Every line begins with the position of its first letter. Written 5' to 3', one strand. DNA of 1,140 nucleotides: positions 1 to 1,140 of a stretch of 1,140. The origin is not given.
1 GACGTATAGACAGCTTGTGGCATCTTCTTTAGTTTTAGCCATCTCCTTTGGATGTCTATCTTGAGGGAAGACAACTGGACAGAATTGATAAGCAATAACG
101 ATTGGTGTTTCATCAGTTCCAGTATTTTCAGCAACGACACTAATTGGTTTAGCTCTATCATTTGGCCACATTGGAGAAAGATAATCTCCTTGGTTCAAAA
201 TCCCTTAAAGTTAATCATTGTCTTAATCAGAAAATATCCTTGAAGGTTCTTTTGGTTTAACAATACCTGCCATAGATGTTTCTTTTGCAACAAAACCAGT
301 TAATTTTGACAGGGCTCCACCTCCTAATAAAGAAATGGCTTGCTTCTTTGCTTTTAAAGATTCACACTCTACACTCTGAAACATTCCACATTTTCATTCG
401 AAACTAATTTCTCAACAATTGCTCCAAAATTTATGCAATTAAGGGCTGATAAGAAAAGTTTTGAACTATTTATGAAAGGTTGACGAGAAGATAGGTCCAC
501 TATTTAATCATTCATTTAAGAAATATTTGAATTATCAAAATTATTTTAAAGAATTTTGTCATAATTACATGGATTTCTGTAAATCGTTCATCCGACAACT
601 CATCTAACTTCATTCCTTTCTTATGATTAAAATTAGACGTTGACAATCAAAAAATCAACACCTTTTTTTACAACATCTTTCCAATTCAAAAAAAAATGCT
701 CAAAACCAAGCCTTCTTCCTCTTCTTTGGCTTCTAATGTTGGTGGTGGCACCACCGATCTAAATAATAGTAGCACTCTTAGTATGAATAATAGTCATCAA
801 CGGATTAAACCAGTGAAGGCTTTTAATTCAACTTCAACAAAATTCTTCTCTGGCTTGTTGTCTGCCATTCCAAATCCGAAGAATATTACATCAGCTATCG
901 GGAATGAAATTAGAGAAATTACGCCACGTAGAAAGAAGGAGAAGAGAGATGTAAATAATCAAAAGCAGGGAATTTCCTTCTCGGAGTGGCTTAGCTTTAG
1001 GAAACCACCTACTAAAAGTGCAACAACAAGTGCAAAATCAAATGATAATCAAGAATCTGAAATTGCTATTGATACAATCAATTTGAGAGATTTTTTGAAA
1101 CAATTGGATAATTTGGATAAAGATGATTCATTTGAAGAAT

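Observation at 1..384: The ORF track misses an intron-containing minus-strand gene, and its only ORF (52..243 +) is probably an antisense artefact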

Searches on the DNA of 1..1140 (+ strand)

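Call 16: search_dna_similar(query=window:1-1140:+, collection=plasmids, mode=distant)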
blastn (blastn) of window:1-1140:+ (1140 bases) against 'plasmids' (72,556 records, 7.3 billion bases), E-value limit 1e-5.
No match.

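Call 17: search_dna_similar(query=window:1-1140:+, collection=phages, mode=distant)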
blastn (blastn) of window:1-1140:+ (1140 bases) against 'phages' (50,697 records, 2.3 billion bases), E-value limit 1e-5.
No match.
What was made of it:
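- Tried and rejected: No match in phages or plasmids (calls 16, 17).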

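Call 23: search_rna_families(source=window, threshold=evalue, max_evalue=1)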
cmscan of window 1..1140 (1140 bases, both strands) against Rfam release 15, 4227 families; matches with E-value up to 1: 1.
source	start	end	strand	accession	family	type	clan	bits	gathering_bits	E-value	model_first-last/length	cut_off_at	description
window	373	430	-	RF00574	SNORD69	Gene; snRNA; snoRNA; CD-box;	-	23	37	0.22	1-77/77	no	Small nucleolar RNA SNORD69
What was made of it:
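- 385..695 (.): 311-bp AT-rich divergent spacer (presumed shared promoter region). No Rfam family above threshold (call 23).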

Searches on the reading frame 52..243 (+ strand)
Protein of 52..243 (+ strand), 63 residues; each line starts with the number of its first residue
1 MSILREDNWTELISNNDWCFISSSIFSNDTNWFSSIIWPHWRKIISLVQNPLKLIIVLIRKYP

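Call 4: search_protein_families(library=pfam, proteins=[window:52-240:+], max_evalue=1)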
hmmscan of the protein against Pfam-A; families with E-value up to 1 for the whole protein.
seq(63 aa): 0 families

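Call 13: find_encoding_contigs(protein=window:52-243:+, flank=10000)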
Protein window:52-243:+ (63 aa): no gene with exactly this product is on record in the collection.
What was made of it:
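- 52..243 (+): Plus-strand ORF of the ORF track: a codon-aligned antisense shadow, not a gene. No exact record (call 13).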

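Call 39: search_protein_families(library=phrogs, proteins=[window:52-240:+], max_evalue=0.1)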
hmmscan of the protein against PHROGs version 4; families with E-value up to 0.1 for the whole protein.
seq(63 aa): 0 families

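Call 40: search_protein_families(library=ncbifam, proteins=[window:52-240:+], max_evalue=0.1)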
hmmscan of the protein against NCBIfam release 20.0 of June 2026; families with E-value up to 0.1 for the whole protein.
seq(63 aa): 0 families

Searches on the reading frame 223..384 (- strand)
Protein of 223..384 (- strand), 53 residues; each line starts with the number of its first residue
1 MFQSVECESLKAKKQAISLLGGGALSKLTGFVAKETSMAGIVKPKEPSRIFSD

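Call 12: find_encoding_contigs(protein=window:223-384:-, flank=10000)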
Protein window:223-384:- (53 aa): no gene with exactly this product is on record in the collection.
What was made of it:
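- Tried and rejected: The two complete ORFs are not on record (calls 12, 13).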

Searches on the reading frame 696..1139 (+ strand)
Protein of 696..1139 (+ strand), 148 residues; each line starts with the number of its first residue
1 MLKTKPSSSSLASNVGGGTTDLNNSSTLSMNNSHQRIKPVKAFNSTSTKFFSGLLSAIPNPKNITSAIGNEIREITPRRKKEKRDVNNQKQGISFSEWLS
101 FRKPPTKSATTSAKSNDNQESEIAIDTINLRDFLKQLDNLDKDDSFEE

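Call 4: search_protein_families(library=pfam, proteins=[window:696-1139:+], max_evalue=1)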
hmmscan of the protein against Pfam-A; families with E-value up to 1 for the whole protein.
seq(148 aa): 0 families

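Call 14: find_homologous_proteins(query=window:696-1139:+, max_evalue=0.01)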
Query seq(148 aa): 42 candidates shared short words with the query, none scored E <= 0.01.
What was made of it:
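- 696..1139 (+): Neighbouring divergent gene: 148 open codons from ATG696, Ser/Asn/Thr-rich, running off the window. No homologue (call 14).
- Tried and rejected: No homologues (call 14).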

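Call 39: search_protein_families(library=phrogs, proteins=[window:696-1139:+], max_evalue=0.1)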
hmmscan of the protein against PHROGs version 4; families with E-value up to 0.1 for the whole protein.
seq(148 aa): 0 families

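Call 40: search_protein_families(library=ncbifam, proteins=[window:696-1139:+], max_evalue=0.1)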
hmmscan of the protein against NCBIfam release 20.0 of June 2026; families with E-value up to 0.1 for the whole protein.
seq(148 aa): 0 families
